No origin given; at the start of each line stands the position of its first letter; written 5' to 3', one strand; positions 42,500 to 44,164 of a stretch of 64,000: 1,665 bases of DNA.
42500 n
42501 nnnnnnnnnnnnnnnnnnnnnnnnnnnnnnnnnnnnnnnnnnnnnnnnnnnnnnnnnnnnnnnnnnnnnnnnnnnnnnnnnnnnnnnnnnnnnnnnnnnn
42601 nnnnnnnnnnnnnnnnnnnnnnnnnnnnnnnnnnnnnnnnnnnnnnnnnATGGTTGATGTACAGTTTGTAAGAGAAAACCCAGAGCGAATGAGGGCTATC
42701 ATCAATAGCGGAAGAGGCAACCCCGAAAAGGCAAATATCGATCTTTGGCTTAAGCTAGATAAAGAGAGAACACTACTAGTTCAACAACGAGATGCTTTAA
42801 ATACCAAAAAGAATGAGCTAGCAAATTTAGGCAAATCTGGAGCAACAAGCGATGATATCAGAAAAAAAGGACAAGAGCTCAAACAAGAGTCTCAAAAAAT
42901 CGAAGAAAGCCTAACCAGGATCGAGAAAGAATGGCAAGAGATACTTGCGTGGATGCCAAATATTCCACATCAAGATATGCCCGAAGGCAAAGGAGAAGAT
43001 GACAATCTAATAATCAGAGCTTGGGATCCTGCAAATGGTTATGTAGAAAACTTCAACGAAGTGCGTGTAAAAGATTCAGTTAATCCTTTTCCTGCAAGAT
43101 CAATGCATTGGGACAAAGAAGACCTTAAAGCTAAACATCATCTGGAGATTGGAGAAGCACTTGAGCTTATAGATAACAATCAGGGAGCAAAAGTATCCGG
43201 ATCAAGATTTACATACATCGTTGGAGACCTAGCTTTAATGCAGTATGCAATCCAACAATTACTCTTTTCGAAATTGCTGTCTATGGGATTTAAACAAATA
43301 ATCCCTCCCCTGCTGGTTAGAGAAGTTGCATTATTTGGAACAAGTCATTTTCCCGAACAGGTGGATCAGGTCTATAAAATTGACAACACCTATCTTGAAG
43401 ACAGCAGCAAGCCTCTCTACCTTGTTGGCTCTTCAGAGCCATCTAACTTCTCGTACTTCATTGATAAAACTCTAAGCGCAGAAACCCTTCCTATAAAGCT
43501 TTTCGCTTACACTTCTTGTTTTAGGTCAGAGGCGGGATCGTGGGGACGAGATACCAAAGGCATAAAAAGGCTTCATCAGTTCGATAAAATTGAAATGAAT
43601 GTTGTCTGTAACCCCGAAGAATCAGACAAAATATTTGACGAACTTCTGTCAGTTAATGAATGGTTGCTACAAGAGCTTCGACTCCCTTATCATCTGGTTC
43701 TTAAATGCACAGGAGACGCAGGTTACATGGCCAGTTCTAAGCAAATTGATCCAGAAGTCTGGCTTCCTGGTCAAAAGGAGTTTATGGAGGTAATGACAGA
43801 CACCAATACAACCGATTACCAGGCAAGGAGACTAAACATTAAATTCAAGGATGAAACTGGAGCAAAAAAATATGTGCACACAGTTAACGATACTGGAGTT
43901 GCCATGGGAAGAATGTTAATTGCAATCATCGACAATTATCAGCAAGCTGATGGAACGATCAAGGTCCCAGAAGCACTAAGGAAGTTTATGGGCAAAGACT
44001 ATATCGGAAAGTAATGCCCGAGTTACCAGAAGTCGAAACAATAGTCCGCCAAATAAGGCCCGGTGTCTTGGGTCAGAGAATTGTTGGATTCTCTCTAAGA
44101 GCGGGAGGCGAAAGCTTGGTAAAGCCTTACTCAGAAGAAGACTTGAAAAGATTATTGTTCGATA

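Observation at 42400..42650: Second T-box-like leader (serS), with discriminator match to the local tRNA-Ser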

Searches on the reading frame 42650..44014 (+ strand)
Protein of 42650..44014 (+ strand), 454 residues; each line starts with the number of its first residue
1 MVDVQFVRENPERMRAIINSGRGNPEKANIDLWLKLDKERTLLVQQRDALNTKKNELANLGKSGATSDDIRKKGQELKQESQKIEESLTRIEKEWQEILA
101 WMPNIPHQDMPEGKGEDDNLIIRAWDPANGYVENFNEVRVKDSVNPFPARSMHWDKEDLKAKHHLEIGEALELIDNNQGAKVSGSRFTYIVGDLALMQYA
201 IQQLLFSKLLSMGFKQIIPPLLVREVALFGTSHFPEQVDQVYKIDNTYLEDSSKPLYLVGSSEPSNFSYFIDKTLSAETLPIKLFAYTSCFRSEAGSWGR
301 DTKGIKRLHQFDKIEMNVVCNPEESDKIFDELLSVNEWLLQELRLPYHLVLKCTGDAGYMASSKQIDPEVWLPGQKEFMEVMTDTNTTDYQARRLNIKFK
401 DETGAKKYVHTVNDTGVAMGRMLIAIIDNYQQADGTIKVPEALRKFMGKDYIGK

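Call 13: search_protein_families(library=pfam, proteins=[window:42650-44014:+])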
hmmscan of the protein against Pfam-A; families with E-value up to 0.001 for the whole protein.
window:42650-44014:+ (454 aa): 2 families
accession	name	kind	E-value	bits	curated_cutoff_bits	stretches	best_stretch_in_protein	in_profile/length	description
PF00587.30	tRNA-synt_2b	-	6.6e-32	111.4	29.3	1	251-430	6-179/179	tRNA synthetase class II core domain (G, H, P, S and T)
PF02403.27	Seryl_tRNA_N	-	9e-14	52.1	28.2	1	1-106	1-108/108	Seryl-tRNA synthetase N-terminal domain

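Call 15: find_related_loci(query=window:42650-44014:+, collection=genome_contigs, flank=3000)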
Query window:42650-44014:+ (454 aa) in genome_contigs; peptide patterns used: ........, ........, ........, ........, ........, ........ (x = any residue, [..] = any of these).
599 stretches matched a pattern (row limit reached: there are more); 577 encode a relative of the query (tblastn E <= 1e-3); the best 80 are kept; 80 distinct loci.
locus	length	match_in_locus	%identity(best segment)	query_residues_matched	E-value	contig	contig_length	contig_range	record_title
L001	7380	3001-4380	59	1-452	0e+0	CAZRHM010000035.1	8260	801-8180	MAG TPA_asm: uncultured Candidatus Saccharibacteria bacterium isolate SRP268622_co1_210 genome assembly, contig: NODE_21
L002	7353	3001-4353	56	1-454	1e-173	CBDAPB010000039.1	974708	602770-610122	MAG: Terriglobia bacterium isolate 31a228a7-81be-4cc5-a9ae-24dcd83c458e genome assembly, contig: contig_39, whole genome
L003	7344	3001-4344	56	1-452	2e-170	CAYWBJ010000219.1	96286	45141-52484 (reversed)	MAG TPA_asm: uncultured Gemmatimonadaceae bacterium isolate SRP092796_co1_38 genome assembly, contig: k141_1770835, whol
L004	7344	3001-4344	55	1-452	7e-170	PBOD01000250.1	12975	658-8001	MAG: Gemmatimonadetes bacterium isolate RS822 TaraRedSea_contig_151715, whole genome shotgun sequence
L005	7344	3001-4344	56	1-452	3e-170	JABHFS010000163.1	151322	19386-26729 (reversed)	MAG: Gemmatimonadetes bacterium isolate SI037_bin186 k141_2501330, whole genome shotgun sequence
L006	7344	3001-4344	56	1-452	1e-169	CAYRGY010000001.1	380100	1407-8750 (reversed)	MAG TPA_asm: uncultured Candidatus Peribacteria bacterium isolate SRP141376_co5_381 genome assembly, contig: NODE_14_len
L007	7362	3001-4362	54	1-452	6e-168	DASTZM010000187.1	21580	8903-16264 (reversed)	MAG TPA_asm: Chloroflexota bacterium isolate SMAG_U2468 k141_29591, whole genome shotgun sequence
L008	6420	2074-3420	54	1-452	8e-168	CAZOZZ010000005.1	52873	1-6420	MAG TPA_asm: uncultured Solibacteraceae bacterium isolate SRP308112_co1_433 genome assembly, contig: NODE_599_length_528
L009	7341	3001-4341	55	1-452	3e-166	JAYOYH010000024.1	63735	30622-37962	MAG: Gemmatimonadota bacterium isolate 139562_S163_rosella_bins.tsv.035 NODE_351_length_63735_cov_9.478769, whole genome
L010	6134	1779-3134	56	1-454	1e-166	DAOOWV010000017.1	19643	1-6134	MAG TPA_asm: Candidatus Dojkabacteria bacterium isolate AMR_MDS_2406 NODE_2765_length_19643_cov_4.988156, whole genome s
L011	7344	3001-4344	54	1-452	9e-166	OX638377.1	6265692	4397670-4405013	MAG: uncultured Latescibacteria bacterium isolate 96736c8f-e424-4c7a-a7cc-5c0d8e7e2df7 genome assembly, chromosome: 1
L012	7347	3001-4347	53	1-452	1e-165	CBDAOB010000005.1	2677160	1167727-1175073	MAG: Candidatus Latescibacterota bacterium isolate ee734ac6-3c8f-4045-9bd6-bb64be60b199 genome assembly, contig: contig_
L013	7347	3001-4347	54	1-452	2e-164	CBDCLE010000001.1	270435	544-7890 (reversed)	MAG: Terriglobia bacterium isolate 4c85af2f-3a71-4539-98d5-20a60bcb3ada genome assembly, contig: contig_1, whole genome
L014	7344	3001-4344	54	1-452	2e-164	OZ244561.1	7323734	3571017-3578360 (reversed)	MAG: Candidatus Latescibacterota bacterium isolate 14245923-b953-489b-b549-9f362580a9e9 genome assembly, chromosome: 1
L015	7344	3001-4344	54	1-452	4e-164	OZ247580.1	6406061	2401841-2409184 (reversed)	MAG: Candidatus Latescibacterota bacterium isolate 34bd4037-9faa-49cb-aada-cae4c411e00c genome assembly, chromosome: 1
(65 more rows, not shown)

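Call 21: find_homologous_proteins(query=window:42650-44014:+, max_evalue=1e-100)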
Query window:42650-44014:+ (454 aa): 749 proteins with E <= 1e-100 among 8000 candidates; the best 120 are listed.
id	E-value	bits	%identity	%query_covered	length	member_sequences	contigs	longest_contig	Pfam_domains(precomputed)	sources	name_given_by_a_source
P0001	0.0e+0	1026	99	100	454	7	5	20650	PF00587.31,PF02403.28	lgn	-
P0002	2.5e-216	737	68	100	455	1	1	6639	PF00587.31,PF02403.28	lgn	-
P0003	4.4e-209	713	69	97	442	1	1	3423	PF00587.31,PF02403.28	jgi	-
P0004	1.9e-203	694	66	100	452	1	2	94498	PF00587.31,PF02403.28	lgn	-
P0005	1.3e-202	692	66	100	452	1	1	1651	PF00587.31,PF02403.28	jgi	jgi:seryl-tRNA synthetase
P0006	3.7e-200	684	65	100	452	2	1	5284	PF00587.31,PF02403.28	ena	-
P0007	5.7e-199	680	65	100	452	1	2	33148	PF00587.31,PF02403.28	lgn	-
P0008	6.4e-199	679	64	100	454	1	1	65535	PF00587.31,PF02403.28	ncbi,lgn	ncbi:MAG: serine--tRNA ligase [Candidatus Dojkabacteria bacterium]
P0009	2.3e-195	668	63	100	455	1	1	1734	PF00587.31,PF02403.28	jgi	-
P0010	2.8e-186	638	60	100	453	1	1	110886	PF00587.31,PF02403.28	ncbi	-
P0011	4.8e-185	634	61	100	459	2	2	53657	PF00587.31,PF02403.28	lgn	-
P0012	5.2e-184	630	60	100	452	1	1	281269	PF00587.31,PF02403.28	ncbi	-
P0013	9.5e-183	626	60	100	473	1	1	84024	PF00587.31,PF02403.28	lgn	-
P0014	2.5e-182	625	59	100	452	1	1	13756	PF00587.31,PF02403.28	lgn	-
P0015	1.2e-181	623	61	100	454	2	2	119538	PF00587.31,PF02403.28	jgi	jgi:seryl-tRNA synthetase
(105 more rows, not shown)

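Call 22: find_encoding_contigs(protein=P0002, flank=1500, max_places=1)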
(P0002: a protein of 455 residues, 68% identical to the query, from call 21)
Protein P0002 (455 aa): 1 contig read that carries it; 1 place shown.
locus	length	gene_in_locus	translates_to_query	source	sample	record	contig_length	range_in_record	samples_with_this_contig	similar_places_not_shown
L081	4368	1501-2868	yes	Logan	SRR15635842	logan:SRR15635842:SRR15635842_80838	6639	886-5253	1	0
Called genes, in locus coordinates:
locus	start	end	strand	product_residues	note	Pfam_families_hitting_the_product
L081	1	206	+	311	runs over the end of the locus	PF00226:DnaJ, PF01556:DnaJ_C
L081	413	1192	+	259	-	PF06560:GPI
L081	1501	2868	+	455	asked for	PF02403:Seryl_tRNA_N, PF00587:tRNA-synt_2b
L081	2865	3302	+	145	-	PF00383:dCMP_cyt_deam_1, PF14437:MafB19-deam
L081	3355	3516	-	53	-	-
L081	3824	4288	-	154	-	-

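Call 23: find_encoding_contigs(protein=P0004, flank=1500, max_places=1)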
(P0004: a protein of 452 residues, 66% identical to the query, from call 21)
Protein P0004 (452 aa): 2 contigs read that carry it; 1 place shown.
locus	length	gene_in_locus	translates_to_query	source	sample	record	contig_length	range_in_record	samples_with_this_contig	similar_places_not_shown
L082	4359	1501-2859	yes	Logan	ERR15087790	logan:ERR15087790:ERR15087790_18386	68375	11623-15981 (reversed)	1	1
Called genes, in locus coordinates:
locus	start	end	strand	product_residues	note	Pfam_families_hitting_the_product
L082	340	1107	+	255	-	PF06560:GPI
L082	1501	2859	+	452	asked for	PF02403:Seryl_tRNA_N, PF00587:tRNA-synt_2b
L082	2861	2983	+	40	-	-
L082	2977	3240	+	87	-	-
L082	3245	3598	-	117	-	PF00261:Tropomyosin (weak), PF03670:UPF0184 (faint), PF23991:DUF7310 (weak)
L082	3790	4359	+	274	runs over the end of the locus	PF01149:Fapy_DNA_glyco, PF06831:H2TH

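Call 24: find_encoding_contigs(protein=P0007, flank=1500, max_places=1)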
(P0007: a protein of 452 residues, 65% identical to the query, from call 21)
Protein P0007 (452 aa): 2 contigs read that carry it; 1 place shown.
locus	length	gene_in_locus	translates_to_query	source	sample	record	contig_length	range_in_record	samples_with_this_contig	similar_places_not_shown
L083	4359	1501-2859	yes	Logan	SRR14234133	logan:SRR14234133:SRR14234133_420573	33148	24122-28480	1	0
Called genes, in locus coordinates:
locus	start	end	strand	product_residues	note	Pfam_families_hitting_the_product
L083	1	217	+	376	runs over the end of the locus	PF00226:DnaJ, PF01556:DnaJ_C, PF00684:DnaJ_CXXCXGXG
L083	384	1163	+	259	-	PF06560:GPI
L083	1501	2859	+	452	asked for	PF02403:Seryl_tRNA_N, PF00587:tRNA-synt_2b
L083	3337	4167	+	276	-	PF01149:Fapy_DNA_glyco, PF06831:H2TH, PF06827:zf-FPG_IleRS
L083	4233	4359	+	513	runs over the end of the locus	-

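Call 25: find_encoding_contigs(protein=P0008, flank=1500, max_places=1)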
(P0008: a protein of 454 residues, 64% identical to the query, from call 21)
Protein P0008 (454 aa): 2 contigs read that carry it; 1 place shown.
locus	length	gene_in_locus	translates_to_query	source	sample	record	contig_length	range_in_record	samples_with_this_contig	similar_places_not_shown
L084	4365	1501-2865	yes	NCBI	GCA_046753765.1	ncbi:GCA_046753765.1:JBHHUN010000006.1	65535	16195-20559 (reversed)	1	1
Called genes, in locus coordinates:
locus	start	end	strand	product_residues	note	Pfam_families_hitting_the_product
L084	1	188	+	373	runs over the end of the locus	PF00226:DnaJ, PF01556:DnaJ_C, PF00684:DnaJ_CXXCXGXG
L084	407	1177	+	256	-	PF06560:GPI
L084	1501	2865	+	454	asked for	PF02403:Seryl_tRNA_N, PF00587:tRNA-synt_2b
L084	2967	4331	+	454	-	-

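Call 39: search_protein_families(library=ncbifam, proteins=[window:42650-44014:+], max_evalue=1e-10)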
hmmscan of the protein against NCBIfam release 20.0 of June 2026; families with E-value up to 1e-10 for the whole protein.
window:42650-44014:+ (454 aa): 2 families
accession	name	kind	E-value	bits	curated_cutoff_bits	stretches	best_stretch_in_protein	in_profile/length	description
TIGR00414.1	serS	equivalog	2.6e-111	372.6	301.65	1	1-447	1-418/418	serine--tRNA ligase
TIGR00418.1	thrS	equivalog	7.5e-11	41.6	383.65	0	156-367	165-368/565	threonine--tRNA ligase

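Call 66: find_encoding_contigs(protein=P0010, flank=700, max_places=1)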
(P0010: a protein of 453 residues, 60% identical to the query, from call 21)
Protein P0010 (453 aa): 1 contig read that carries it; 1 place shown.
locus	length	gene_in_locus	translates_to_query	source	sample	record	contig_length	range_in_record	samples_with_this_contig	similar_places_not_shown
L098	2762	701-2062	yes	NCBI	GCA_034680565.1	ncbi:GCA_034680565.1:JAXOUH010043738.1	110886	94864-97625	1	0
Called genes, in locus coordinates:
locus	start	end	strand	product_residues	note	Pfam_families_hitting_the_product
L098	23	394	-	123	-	-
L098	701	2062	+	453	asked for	PF02403:Seryl_tRNA_N, PF00587:tRNA-synt_2b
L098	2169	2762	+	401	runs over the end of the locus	PF00162:PGK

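Call 67: find_encoding_contigs(protein=P0012, flank=700, max_places=1)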
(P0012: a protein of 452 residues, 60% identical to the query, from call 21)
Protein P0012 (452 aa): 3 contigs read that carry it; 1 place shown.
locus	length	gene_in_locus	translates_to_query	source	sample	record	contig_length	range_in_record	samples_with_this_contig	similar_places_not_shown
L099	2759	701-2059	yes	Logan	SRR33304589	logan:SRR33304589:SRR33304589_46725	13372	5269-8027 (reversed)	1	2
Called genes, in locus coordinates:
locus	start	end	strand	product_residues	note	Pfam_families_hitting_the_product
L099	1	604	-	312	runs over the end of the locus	-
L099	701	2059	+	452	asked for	PF02403:Seryl_tRNA_N, PF00587:tRNA-synt_2b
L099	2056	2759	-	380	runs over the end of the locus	PF00704:Glyco_hydro_18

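Call 68: find_encoding_contigs(protein=P0015, flank=700, max_places=1)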
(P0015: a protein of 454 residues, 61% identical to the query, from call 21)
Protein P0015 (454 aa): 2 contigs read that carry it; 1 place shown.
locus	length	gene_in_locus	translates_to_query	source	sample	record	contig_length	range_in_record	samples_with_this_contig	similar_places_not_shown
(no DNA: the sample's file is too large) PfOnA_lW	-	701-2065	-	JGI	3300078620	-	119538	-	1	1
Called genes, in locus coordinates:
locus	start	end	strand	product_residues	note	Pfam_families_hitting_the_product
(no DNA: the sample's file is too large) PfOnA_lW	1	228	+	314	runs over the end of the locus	PF13413:HTH_25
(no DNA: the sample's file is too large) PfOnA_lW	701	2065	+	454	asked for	PF02403:Seryl_tRNA_N, PF00587:tRNA-synt_2b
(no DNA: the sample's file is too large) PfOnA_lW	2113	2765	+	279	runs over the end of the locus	PF01149:Fapy_DNA_glyco, PF06831:H2TH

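Call 69: find_encoding_contigs(protein=P0006, flank=700, max_places=1)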
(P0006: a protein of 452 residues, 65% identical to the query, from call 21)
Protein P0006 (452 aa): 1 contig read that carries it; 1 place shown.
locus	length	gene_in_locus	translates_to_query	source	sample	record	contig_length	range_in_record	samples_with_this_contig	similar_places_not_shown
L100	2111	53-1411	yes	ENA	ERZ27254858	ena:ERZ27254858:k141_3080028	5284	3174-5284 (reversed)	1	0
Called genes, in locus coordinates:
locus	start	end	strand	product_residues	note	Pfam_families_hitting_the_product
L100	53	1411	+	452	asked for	PF02403:Seryl_tRNA_N, PF00587:tRNA-synt_2b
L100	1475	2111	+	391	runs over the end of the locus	PF07690:MFS_1, PF12832:MFS_1_like (weak), PF07690:MFS_1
